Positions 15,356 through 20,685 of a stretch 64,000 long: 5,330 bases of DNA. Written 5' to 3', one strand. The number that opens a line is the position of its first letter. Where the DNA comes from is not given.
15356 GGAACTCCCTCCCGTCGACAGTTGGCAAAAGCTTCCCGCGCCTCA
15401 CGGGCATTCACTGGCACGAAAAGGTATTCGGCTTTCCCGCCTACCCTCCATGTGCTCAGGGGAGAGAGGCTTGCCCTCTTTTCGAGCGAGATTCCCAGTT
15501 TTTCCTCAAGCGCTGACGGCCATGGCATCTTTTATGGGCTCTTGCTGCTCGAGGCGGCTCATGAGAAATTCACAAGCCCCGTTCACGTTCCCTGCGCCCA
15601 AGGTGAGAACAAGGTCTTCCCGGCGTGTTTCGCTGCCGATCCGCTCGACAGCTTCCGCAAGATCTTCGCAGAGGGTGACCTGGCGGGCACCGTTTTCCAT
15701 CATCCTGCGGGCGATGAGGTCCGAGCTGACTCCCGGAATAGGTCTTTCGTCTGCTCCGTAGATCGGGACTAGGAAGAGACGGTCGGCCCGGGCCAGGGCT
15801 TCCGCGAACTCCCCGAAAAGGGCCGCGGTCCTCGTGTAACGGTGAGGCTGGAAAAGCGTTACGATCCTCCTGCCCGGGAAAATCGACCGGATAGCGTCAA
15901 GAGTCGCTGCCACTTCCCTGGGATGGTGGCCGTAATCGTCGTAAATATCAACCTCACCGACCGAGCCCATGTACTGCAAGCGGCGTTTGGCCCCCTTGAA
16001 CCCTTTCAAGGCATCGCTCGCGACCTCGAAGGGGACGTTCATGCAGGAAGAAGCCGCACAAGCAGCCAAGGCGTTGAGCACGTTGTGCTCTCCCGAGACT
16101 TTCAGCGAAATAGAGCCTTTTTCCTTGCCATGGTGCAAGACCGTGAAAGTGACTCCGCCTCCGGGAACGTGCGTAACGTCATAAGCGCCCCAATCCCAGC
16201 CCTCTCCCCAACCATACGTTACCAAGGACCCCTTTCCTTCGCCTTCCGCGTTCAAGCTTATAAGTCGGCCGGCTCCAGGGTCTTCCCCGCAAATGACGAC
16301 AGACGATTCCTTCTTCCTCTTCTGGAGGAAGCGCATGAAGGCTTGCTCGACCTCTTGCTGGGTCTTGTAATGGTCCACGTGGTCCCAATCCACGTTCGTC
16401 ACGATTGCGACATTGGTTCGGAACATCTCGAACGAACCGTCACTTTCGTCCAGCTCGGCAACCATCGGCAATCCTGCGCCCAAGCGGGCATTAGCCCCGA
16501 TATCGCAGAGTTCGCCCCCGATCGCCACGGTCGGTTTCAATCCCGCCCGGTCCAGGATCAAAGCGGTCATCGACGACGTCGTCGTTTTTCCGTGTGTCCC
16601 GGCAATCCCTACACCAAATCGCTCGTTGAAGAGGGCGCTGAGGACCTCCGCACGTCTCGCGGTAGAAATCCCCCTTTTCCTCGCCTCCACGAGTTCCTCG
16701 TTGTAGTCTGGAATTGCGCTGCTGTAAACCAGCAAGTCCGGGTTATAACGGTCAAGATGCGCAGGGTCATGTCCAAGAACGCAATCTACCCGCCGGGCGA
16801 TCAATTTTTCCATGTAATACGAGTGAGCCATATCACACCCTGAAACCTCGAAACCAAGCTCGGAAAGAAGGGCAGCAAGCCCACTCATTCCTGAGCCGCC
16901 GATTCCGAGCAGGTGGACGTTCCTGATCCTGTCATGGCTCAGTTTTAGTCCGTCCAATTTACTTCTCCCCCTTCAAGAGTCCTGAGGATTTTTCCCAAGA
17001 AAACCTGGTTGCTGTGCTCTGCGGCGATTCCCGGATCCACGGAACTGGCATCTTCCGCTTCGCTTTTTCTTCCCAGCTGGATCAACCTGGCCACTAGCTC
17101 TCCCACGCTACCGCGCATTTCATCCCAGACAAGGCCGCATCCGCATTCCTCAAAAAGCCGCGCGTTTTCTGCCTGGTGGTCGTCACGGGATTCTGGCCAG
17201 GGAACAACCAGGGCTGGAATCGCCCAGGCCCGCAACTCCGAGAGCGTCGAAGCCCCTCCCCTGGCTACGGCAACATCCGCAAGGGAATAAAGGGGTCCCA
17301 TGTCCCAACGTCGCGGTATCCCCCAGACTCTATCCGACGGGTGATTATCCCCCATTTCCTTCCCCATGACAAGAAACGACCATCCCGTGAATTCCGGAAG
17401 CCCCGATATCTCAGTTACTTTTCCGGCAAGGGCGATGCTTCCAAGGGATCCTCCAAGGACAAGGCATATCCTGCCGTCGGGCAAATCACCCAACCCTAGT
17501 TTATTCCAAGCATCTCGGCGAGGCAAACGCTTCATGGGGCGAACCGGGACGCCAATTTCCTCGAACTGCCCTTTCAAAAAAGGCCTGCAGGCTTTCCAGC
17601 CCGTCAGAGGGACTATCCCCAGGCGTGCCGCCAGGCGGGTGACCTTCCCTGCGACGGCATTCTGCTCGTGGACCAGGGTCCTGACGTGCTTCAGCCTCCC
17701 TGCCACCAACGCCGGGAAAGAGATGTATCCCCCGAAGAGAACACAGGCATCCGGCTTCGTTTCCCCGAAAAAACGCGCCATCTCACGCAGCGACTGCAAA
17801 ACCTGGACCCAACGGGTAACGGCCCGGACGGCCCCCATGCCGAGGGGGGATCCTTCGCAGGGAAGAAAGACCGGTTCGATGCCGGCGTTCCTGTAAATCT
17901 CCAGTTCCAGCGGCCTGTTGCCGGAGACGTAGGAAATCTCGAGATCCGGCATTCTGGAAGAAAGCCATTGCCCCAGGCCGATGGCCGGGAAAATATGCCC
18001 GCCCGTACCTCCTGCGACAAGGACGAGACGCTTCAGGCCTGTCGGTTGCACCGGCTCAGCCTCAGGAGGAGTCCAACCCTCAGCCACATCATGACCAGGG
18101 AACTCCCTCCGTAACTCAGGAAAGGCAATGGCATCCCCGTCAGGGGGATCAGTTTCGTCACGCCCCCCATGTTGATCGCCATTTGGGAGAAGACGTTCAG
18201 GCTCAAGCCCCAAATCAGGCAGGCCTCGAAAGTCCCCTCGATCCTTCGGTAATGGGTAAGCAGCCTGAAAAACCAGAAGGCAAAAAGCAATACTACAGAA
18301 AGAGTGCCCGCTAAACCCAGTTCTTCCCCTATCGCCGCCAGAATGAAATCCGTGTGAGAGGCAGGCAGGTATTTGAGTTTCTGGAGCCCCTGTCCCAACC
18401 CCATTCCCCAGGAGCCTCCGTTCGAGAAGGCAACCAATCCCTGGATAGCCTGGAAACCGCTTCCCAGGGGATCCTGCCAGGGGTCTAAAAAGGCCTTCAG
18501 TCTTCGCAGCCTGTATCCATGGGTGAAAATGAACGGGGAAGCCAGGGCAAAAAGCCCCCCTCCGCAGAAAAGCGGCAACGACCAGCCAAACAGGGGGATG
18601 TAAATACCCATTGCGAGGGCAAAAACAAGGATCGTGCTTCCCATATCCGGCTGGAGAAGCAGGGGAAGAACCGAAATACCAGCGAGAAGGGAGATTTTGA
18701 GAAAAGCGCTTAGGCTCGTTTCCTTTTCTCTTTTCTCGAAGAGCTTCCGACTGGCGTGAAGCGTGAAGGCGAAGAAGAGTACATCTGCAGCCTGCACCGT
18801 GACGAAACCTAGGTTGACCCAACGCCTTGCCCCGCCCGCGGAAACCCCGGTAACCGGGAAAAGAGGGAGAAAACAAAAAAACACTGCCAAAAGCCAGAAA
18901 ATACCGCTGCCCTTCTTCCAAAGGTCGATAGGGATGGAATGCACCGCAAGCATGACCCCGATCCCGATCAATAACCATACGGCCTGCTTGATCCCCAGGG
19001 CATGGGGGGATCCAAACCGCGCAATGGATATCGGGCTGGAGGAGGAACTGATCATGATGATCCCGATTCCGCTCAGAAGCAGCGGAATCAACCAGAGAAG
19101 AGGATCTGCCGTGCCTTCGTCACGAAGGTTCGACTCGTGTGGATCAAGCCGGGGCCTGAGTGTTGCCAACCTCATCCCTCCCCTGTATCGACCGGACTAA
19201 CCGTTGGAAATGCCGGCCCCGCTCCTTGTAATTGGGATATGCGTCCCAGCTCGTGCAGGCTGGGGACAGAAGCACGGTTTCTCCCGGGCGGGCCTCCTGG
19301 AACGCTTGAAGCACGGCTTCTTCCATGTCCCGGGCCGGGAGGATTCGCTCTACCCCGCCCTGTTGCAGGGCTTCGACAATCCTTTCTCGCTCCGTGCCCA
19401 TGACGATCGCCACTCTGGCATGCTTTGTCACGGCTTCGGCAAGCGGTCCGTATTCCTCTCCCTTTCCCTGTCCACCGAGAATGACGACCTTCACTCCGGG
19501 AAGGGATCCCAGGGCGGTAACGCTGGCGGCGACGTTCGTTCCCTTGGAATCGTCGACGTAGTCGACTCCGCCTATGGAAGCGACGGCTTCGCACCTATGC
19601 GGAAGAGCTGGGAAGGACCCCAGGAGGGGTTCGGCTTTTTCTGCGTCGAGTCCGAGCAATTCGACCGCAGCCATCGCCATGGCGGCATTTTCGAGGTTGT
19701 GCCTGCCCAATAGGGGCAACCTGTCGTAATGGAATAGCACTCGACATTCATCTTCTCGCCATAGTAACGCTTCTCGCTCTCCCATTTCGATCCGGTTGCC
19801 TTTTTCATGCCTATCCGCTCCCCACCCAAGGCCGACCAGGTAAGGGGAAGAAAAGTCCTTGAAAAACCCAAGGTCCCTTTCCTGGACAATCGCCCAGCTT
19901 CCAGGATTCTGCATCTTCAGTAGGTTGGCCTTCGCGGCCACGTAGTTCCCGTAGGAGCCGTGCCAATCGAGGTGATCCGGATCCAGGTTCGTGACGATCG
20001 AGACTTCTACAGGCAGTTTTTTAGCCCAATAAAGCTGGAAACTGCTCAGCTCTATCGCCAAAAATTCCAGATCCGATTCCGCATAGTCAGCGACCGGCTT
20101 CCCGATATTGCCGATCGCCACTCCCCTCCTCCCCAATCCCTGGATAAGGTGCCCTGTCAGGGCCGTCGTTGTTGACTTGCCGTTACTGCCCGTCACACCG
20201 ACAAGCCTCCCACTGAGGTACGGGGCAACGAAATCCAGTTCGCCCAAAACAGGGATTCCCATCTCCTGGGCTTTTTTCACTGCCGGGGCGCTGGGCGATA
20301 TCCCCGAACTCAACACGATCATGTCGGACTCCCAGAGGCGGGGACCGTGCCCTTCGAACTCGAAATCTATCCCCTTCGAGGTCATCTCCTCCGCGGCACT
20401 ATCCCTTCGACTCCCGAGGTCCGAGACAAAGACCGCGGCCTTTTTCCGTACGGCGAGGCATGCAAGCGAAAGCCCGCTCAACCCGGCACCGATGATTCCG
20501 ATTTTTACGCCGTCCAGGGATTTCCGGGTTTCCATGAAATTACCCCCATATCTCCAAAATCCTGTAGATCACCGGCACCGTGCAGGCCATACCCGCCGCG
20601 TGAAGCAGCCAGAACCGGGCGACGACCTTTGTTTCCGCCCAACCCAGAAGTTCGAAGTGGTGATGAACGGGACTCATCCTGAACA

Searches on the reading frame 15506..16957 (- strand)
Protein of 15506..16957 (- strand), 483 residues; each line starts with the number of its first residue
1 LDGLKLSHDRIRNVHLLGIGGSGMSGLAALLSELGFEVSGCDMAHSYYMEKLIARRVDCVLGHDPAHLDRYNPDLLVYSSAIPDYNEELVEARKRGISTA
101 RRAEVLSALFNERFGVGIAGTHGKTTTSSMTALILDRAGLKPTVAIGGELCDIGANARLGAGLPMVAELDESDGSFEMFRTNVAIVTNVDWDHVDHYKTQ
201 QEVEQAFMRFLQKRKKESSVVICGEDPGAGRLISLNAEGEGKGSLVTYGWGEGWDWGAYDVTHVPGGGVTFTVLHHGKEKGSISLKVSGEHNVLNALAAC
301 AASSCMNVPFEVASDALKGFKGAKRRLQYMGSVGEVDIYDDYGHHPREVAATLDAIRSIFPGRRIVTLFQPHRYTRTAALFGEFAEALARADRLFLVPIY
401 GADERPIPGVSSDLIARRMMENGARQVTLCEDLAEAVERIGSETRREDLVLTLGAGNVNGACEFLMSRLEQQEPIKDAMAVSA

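Call 18: search_protein_families(library=pfam, proteins=[window:15506-16957:-], max_evalue=0.00001)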
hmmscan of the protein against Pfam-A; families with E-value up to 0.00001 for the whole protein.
window:15506-16957:- (483 aa): 3 families
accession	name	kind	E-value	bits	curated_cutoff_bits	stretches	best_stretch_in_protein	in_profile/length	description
PF02875.26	Mur_ligase_C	-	3.9e-24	86.3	28.4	1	325-456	1-127/127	Mur ligase, glutamate ligase domain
PF08245.18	Mur_ligase_M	-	8.7e-24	85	24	1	118-302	1-199/200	Mur ligase middle domain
PF01225.30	Mur_ligase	-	4.4e-22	78.7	21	1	14-112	2-93/95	Mur ligase family, catalytic domain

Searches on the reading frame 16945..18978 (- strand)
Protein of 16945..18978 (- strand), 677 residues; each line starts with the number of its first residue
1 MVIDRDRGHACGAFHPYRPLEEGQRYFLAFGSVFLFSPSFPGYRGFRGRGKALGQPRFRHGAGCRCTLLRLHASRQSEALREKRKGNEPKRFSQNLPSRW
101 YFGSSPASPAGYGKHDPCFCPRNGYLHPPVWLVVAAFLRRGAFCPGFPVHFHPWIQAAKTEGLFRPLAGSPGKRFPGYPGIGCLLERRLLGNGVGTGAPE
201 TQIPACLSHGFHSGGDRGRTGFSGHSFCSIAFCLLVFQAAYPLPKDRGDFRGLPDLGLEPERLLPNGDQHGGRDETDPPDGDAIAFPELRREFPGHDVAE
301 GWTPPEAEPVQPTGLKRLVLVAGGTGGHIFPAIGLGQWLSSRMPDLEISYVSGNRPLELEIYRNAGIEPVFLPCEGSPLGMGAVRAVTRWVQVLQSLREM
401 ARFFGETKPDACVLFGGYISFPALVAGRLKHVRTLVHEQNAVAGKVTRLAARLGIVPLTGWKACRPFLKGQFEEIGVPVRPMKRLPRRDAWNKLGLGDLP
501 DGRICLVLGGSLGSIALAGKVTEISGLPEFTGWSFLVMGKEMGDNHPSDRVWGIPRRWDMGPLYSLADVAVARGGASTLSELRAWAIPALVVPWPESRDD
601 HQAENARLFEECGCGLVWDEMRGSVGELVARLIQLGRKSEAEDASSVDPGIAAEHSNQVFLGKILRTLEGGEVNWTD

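Call 18: search_protein_families(library=pfam, proteins=[window:16945-18978:-], max_evalue=0.00001)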
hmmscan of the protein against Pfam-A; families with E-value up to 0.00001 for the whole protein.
window:16945-18978:- (677 aa): 2 families
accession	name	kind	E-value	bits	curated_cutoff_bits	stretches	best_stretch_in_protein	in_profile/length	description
PF03033.26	Glyco_transf_28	-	8.4e-23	81.4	26.2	1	319-452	2-132/139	Glycosyltransferase family 28 N-terminal domain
PF04101.22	Glyco_tran_28_C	-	7.4e-15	55.8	22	1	505-641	2-146/166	Glycosyltransferase family 28 C-terminal domain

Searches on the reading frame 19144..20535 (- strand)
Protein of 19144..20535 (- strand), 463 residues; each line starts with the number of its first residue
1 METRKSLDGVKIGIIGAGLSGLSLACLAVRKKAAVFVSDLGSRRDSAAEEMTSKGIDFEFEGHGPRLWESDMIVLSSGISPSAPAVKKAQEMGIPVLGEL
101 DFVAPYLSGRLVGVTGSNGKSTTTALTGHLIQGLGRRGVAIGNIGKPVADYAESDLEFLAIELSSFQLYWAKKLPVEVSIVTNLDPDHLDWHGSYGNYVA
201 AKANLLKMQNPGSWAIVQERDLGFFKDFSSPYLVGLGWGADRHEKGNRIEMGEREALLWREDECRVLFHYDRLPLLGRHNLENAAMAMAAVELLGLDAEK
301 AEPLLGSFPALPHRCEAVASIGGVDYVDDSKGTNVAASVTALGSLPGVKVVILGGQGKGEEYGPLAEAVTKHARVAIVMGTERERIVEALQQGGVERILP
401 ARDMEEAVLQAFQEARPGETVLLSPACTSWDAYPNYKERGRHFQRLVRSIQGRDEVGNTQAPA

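Call 18: search_protein_families(library=pfam, proteins=[window:19144-20535:-], max_evalue=0.00001)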
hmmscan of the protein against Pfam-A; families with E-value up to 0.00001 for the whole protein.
window:19144-20535:- (463 aa): 4 families
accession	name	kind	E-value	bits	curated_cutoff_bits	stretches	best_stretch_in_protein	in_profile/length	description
PF08245.18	Mur_ligase_M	-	6.2e-23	82.2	24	1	114-291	1-200/200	Mur ligase middle domain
PF02875.26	Mur_ligase_C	-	1.3e-13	52.4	28.4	1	313-427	1-127/127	Mur ligase, glutamate ligase domain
PF21377.3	MurD_N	-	7.9e-09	35.9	24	1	11-82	1-73/76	MurD N-terminal domain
PF21799.2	MurD-like_N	-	3.8e-08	33.9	27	1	11-98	2-88/88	Mur ligase MurD-like, N-terminal domain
